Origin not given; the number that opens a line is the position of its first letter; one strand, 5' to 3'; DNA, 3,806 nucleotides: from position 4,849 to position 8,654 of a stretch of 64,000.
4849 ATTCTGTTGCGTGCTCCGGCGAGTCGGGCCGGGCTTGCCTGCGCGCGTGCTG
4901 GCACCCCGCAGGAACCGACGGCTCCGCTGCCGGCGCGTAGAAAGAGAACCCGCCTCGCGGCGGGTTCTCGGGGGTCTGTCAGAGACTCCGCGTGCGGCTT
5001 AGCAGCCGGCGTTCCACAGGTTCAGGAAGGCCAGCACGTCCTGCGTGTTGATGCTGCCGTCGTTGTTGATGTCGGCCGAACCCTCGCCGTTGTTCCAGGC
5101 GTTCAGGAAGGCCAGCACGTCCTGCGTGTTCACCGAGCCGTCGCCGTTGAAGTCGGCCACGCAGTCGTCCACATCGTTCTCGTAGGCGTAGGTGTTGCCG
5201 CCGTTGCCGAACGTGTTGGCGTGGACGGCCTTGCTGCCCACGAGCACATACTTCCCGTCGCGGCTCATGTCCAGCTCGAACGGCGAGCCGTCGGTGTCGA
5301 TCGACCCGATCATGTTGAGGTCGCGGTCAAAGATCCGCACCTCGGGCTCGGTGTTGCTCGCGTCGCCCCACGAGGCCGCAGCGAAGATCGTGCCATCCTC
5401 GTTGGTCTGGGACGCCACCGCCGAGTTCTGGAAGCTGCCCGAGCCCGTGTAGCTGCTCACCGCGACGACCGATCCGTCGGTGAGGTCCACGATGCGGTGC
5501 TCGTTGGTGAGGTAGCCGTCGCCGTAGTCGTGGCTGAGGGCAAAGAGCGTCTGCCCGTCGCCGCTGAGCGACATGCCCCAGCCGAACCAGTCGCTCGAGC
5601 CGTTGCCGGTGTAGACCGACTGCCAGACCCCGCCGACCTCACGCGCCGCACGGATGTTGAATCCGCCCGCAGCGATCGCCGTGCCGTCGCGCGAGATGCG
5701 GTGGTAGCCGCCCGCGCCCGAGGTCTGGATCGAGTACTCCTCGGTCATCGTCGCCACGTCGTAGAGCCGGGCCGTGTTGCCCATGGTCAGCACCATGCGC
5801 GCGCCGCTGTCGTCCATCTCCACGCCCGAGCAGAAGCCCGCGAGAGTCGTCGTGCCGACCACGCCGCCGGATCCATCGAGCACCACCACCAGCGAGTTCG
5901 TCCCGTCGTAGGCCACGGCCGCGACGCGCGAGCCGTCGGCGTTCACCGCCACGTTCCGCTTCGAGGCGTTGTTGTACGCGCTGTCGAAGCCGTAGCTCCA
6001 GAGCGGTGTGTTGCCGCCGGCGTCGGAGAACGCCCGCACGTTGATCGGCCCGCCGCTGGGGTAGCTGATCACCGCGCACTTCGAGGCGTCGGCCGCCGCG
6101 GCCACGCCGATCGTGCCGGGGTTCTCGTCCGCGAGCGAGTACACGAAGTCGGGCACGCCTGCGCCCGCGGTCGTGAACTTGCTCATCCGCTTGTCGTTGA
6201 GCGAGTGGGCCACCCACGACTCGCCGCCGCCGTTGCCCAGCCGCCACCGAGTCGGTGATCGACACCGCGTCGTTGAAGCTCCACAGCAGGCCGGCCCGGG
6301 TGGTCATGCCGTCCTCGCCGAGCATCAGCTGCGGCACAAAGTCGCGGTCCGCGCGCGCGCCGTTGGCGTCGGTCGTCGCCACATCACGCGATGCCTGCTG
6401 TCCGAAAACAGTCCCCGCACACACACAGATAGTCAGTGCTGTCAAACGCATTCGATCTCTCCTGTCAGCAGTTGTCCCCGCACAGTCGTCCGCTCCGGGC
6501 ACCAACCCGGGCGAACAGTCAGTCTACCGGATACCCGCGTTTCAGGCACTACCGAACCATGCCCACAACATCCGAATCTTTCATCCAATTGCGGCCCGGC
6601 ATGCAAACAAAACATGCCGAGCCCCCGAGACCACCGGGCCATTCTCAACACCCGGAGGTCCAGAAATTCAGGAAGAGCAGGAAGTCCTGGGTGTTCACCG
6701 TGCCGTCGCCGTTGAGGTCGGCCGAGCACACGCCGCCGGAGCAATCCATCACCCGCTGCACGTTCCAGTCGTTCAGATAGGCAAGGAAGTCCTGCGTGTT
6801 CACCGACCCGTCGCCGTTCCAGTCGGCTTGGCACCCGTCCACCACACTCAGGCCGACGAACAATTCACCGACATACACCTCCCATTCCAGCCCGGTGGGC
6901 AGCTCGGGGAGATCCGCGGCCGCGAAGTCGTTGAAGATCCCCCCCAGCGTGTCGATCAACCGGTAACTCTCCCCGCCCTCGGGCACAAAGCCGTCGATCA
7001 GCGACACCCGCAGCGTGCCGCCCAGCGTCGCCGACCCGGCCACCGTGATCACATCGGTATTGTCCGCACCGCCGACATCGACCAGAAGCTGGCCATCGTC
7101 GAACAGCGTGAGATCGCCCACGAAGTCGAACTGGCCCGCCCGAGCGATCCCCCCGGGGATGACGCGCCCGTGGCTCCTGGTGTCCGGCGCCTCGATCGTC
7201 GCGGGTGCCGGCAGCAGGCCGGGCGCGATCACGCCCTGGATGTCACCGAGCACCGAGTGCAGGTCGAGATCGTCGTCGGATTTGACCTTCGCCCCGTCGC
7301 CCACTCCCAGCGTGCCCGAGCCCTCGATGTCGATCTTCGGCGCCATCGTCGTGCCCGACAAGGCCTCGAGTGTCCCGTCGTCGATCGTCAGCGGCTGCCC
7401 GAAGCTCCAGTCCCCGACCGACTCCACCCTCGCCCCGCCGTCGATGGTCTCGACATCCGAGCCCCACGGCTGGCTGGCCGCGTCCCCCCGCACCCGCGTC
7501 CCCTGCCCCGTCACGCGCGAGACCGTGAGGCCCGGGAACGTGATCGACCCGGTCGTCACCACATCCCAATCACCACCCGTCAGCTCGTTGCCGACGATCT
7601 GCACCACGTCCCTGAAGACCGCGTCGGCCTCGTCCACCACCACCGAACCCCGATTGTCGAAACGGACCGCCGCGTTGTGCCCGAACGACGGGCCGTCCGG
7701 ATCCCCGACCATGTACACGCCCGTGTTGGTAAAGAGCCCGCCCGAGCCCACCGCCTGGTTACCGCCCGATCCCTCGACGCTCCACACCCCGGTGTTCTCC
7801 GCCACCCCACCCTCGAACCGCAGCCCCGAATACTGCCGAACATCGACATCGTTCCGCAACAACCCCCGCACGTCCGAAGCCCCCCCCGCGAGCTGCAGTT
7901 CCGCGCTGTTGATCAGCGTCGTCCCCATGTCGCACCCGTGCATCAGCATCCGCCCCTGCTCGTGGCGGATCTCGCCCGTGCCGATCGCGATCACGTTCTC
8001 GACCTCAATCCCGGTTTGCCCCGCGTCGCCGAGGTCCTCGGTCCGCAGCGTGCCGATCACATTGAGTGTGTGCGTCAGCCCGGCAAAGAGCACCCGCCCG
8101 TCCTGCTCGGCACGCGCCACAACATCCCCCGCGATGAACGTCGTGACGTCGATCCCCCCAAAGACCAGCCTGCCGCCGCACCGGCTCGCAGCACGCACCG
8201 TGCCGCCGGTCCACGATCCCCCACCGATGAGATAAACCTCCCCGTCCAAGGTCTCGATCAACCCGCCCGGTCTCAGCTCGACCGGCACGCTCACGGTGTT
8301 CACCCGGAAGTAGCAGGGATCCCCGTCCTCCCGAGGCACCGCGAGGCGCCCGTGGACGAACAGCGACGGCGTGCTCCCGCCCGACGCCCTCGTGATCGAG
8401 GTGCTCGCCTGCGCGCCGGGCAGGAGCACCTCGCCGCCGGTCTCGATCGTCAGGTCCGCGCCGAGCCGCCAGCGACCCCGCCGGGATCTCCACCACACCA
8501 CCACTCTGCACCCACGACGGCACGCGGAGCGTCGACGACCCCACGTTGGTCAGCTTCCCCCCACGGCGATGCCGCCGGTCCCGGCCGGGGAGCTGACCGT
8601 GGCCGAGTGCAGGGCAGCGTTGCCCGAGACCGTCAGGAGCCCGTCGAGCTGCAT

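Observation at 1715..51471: Thirteen proteins in one 64-kb window end in the same double EF-hand/dockerin-like module with a terminal Cys, and no cohesin-like partner is in sight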

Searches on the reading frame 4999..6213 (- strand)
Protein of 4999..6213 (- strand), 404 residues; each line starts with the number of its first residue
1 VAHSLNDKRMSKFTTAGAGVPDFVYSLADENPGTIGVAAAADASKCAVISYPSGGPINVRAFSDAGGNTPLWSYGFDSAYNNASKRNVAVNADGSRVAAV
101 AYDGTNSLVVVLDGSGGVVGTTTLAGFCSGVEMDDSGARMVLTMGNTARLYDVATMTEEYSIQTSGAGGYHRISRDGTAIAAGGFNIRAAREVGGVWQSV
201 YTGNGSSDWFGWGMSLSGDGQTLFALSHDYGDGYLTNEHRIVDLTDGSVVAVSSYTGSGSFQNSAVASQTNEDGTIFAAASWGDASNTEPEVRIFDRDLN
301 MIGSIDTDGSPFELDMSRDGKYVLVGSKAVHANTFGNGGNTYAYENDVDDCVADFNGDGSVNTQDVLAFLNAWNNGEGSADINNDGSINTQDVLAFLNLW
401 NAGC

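Call 9: search_protein_families(library=ncbifam, proteins=[window:4999-6213:-], max_evalue=0.01)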
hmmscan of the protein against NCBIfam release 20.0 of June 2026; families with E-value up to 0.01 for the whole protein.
window:4999-6213:- (404 aa): 1 family
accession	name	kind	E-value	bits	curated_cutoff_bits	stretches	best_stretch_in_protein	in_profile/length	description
NF041540.1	dockerin_GC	domain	2.4e-16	59.9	29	1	351-404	1-67/67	GC-type dockerin domain-anchored protein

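Call 10: search_protein_families(library=pfam, proteins=[window:4999-6213:-], max_evalue=0.01)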
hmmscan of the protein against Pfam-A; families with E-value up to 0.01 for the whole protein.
window:4999-6213:- (404 aa): 4 families
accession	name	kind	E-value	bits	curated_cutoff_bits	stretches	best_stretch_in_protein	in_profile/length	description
PF25174.1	Beta-prop_THOC3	-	1.7e-07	31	305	1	86-184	6-107/272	THOC3 beta-propeller domain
PF00404.24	Dockerin_1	-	1.1e-06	29.2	22.9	1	353-394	2-50/57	Dockerin type I domain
PF13405.12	EF-hand_6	-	0.00018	21.4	25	0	353-372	9-28/30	EF-hand domain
PF00036.39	EF-hand_1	-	0.0002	21.1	25.4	0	380-397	9-26/29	EF hand domain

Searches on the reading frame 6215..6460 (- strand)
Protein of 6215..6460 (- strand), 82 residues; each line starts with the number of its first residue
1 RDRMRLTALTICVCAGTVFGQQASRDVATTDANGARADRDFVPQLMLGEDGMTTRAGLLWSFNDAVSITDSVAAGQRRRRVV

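Call 82: search_protein_families(library=pfam, proteins=[window:6215-6460:-], max_evalue=0.01)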
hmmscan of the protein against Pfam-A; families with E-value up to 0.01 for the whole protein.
window:6215-6460:- (82 aa): 0 families

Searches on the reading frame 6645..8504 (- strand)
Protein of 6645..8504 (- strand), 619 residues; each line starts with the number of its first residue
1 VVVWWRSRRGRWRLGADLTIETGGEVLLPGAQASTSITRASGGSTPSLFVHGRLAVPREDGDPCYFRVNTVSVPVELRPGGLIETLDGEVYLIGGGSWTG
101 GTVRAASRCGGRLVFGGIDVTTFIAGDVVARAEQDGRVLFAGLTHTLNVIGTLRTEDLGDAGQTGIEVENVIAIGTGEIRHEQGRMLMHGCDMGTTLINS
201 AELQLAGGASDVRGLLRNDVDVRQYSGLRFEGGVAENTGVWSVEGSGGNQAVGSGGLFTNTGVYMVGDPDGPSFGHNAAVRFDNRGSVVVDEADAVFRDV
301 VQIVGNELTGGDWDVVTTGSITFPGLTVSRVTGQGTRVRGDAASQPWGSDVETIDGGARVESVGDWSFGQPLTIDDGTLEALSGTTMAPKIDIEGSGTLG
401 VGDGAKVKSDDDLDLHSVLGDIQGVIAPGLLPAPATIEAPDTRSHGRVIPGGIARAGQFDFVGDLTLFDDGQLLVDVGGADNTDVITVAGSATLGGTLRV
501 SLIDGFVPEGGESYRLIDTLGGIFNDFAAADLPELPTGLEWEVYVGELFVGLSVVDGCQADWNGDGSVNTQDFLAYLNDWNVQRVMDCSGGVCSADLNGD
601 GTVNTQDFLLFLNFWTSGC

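Call 9: search_protein_families(library=ncbifam, proteins=[window:6645-8504:-], max_evalue=0.01)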
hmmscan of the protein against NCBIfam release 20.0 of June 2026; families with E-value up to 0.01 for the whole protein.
window:6645-8504:- (619 aa): 1 family
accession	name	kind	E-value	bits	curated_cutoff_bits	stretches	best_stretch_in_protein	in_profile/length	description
NF041540.1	dockerin_GC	domain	3.4e-11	43.4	29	1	558-619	1-67/67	GC-type dockerin domain-anchored protein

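Call 10: search_protein_families(library=pfam, proteins=[window:6645-8504:-], max_evalue=0.01)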
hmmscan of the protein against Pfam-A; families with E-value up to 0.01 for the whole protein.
window:6645-8504:- (619 aa): 3 families
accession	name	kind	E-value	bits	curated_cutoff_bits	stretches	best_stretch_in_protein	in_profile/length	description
PF00404.24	Dockerin_1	-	2.4e-07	31.3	22.9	1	560-610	2-51/57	Dockerin type I domain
PF00036.39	EF-hand_1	-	4.3e-05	23.2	25.4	0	595-612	9-26/29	EF hand domain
PF13405.12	EF-hand_6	-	0.002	18.2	25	0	595-613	9-27/30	EF-hand domain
